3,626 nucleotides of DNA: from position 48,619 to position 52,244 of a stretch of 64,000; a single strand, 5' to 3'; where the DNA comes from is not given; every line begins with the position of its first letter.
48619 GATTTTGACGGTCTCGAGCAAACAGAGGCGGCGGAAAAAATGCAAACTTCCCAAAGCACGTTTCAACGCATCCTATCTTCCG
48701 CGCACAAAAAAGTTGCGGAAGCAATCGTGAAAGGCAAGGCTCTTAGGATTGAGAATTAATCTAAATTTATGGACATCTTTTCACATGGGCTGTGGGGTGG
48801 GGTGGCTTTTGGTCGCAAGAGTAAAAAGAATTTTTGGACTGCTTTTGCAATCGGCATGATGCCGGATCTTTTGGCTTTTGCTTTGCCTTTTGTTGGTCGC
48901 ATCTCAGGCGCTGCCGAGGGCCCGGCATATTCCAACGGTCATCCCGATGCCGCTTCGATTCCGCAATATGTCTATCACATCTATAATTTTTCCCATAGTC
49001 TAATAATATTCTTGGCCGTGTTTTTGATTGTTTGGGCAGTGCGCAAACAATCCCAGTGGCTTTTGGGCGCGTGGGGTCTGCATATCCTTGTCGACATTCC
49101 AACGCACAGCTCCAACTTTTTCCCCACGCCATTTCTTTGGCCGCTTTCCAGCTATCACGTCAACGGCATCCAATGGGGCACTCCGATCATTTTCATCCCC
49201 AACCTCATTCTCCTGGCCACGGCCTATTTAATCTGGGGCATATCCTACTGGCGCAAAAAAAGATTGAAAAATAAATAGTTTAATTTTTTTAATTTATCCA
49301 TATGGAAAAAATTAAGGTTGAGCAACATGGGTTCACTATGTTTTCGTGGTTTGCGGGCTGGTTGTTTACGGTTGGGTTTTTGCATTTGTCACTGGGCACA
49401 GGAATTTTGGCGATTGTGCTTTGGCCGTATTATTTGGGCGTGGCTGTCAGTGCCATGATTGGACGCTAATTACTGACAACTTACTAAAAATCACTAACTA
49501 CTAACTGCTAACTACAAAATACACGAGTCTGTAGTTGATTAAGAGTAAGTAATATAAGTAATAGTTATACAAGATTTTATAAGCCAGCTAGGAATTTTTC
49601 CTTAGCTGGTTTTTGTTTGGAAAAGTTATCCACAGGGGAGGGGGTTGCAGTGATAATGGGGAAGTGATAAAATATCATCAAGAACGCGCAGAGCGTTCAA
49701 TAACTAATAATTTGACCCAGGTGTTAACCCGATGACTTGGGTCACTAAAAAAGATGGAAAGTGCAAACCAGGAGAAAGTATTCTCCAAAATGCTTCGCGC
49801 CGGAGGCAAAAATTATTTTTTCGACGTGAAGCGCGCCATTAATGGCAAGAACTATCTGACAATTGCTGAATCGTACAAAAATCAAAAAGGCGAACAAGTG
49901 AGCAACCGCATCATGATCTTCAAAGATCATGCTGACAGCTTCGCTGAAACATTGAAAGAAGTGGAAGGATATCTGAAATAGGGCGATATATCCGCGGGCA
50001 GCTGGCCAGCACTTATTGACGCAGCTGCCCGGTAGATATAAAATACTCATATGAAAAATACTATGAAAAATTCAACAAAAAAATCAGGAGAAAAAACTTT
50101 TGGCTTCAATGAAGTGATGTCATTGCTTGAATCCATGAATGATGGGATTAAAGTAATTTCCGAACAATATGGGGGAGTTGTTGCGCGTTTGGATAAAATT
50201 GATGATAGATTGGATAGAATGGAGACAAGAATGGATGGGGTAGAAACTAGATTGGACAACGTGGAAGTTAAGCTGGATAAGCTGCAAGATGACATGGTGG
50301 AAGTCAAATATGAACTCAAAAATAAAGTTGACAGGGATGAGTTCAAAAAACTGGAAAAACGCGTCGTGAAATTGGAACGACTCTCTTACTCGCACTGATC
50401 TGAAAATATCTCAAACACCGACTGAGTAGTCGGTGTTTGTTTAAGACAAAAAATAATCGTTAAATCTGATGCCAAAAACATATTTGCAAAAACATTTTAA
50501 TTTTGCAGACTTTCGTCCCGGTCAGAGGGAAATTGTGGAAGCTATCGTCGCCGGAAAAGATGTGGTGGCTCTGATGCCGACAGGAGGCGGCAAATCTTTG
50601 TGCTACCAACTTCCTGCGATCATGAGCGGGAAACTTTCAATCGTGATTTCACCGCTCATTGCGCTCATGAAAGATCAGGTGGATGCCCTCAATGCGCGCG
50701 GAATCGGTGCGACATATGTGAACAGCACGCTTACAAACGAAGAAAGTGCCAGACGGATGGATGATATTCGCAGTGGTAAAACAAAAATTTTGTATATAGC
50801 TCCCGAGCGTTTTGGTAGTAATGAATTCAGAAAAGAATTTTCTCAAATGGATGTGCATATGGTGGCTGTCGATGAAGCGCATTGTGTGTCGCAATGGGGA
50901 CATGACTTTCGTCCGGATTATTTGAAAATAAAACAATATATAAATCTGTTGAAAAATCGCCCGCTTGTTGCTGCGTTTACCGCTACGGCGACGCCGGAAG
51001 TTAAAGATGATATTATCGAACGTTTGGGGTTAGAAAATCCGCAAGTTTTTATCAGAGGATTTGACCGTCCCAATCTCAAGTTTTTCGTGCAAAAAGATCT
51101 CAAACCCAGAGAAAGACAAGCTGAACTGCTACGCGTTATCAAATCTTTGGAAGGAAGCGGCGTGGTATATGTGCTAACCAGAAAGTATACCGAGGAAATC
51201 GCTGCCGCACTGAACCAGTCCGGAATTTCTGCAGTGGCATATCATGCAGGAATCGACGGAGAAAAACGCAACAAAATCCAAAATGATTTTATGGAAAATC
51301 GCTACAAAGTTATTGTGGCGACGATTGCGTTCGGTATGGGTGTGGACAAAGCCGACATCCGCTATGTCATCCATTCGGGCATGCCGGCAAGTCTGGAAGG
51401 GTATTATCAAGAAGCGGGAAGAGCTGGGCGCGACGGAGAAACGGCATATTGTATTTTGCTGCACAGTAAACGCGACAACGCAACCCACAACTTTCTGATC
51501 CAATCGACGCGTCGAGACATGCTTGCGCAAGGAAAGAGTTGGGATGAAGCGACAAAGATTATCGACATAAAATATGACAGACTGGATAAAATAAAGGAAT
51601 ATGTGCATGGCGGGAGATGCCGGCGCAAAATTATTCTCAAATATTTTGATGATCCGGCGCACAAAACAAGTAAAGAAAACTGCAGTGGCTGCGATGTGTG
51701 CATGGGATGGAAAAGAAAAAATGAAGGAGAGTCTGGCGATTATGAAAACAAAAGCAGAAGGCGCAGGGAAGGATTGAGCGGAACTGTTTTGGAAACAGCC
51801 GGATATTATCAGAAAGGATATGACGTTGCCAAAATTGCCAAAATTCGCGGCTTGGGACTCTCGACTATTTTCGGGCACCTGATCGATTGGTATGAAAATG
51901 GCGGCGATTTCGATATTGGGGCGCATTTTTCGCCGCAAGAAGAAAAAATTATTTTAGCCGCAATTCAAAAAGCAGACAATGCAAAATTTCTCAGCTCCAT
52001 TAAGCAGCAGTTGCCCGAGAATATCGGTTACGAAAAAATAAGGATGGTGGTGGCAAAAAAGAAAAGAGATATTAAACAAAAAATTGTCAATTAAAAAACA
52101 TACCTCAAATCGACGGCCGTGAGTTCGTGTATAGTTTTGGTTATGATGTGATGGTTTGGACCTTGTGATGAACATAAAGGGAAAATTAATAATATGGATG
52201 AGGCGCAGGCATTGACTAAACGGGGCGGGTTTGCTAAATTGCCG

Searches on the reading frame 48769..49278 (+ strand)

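Call 9: search_protein_families(library=pfam, proteins=[window:48769-49278:+], max_evalue=0.1)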
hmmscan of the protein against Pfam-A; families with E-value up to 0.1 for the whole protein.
window:48769-49278:+ (169 aa): 1 family
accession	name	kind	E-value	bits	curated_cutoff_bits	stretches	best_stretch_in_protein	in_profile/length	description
PF04307.19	YdjM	-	4.4e-08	33.3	29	1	14-158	17-146/176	YdjM inner membrane protein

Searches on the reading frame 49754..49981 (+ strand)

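Call 9: search_protein_families(library=pfam, proteins=[window:49754-49981:+], max_evalue=0.1)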
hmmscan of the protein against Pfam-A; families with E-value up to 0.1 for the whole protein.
window:49754-49981:+ (75 aa): 2 families
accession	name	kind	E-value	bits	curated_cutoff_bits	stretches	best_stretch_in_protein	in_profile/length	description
PF11680.14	DUF3276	-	1.4e-14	54.8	23.1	1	2-74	5-81/131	Protein of unknown function (DUF3276)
PF04845.19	PurA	-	0.012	15.4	25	1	8-66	3-56/219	PurA ssDNA and RNA-binding protein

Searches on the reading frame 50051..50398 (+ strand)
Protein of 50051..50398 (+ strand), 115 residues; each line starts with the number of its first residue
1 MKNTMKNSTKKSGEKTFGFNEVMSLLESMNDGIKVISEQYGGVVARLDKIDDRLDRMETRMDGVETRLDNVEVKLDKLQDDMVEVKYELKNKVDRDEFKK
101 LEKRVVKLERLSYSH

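Call 9: search_protein_families(library=pfam, proteins=[window:50051-50398:+], max_evalue=0.1)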
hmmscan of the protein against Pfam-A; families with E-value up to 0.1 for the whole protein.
window:50051-50398:+ (115 aa): 32 families (the best 25 are shown)
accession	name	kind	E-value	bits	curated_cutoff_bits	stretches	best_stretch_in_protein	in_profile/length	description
PF10779.14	XhlA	-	0.0002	21.9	34.7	1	46-86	5-45/67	Haemolysin XhlA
PF23991.1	DUF7310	-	0.00028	21.8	40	1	43-76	35-68/83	Coiled-coil region of unknown function (DUF7310)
PF09762.14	CCDC93_CC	-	0.00091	18.8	30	1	3-107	73-175/429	CCDC93 coiled-coil domain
PF06009.19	Laminin_II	-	0.00093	19.7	33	1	20-91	13-84/138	Laminin Domain II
PF09763.15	Sec3_CC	-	0.0011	19.2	27.1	1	23-79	20-76/133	Exocyst complex component Sec3, coiled-coil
PF14712.11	Snapin_Pallidin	-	0.0012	19.7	29.6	1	21-79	31-89/89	Snapin/Pallidin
PF06419.17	COG6_N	-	0.0018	18.8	27.4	1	36-90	31-85/114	Conserved oligomeric complex COG6, N-terminal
PF16326.10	ABC_tran_CTD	-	0.0021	18.7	32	1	46-95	9-63/69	ABC transporter C-terminal domain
PF04210.18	MtrG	-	0.0027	18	27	0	36-57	8-29/64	Tetrahydromethanopterin S-methyltransferase, subunit G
PF01920.25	Prefoldin_2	-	0.0033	17.8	27.6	1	21-93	33-103/106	Prefoldin subunit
PF07889.17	DUF1664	-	0.0049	17.3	34.6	1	28-109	38-114/124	Protein of unknown function (DUF1664)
PF05377.16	FlaC_arch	-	0.0061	17.4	27.8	1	46-84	1-39/55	Flagella accessory protein C (FlaC)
PF16043.11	DUF4795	-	0.0064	16.4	34.8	1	47-105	83-138/208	Domain of unknown function (DUF4795)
PF18088.7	Glyco_H_20C_C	-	0.0089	16.3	27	0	32-55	139-162/194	Glycoside Hydrolase 20C C-terminal domain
PF03670.18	UPF0184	-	0.01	16.7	21.5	1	44-94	25-75/83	Uncharacterised protein family (UPF0184)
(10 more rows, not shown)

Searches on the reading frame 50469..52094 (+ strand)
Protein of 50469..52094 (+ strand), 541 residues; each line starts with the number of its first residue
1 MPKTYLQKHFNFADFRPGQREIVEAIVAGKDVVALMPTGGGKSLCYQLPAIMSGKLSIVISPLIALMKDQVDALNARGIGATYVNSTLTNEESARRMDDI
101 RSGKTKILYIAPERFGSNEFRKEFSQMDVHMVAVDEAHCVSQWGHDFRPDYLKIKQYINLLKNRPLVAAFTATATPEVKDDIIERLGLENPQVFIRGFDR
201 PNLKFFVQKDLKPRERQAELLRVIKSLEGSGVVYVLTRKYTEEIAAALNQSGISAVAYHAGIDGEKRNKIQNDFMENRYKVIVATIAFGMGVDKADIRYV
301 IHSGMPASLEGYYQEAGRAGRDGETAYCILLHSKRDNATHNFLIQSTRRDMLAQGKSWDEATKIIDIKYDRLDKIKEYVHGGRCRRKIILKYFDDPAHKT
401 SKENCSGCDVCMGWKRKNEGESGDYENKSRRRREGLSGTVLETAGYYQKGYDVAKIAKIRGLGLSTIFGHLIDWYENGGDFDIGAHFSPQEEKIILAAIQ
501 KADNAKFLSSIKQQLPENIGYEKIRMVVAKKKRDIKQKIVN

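Call 9: search_protein_families(library=pfam, proteins=[window:50469-52094:+], max_evalue=0.1)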
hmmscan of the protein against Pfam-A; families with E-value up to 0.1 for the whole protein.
window:50469-52094:+ (541 aa): 7 families
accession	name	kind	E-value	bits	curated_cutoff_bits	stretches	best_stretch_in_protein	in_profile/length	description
PF00270.35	DEAD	-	2.2e-31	109.3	26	1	16-179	1-165/167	DEAD/DEAH box helicase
PF14493.12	HTH_40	-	1.9e-22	79.8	27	1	439-528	1-89/89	Helix-turn-helix domain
PF00271.37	Helicase_C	-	3.7e-22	79.1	23.5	1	220-323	6-110/110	Helicase conserved C-terminal domain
PF16124.10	RecQ_Zn_bind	-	1.2e-10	42.3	25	1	336-411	3-65/66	RecQ zinc-binding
PF04851.21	ResIII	-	8.5e-07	29.5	22.5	1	15-173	4-161/164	Type III restriction enzyme, res subunit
PF11253.13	DUF3052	-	0.063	13.7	22.7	0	219-277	63-119/125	Protein of unknown function (DUF3052)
PF03552.20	Cellulose_synt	-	0.07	12.1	24.7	1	361-435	257-333/722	Cellulose synthase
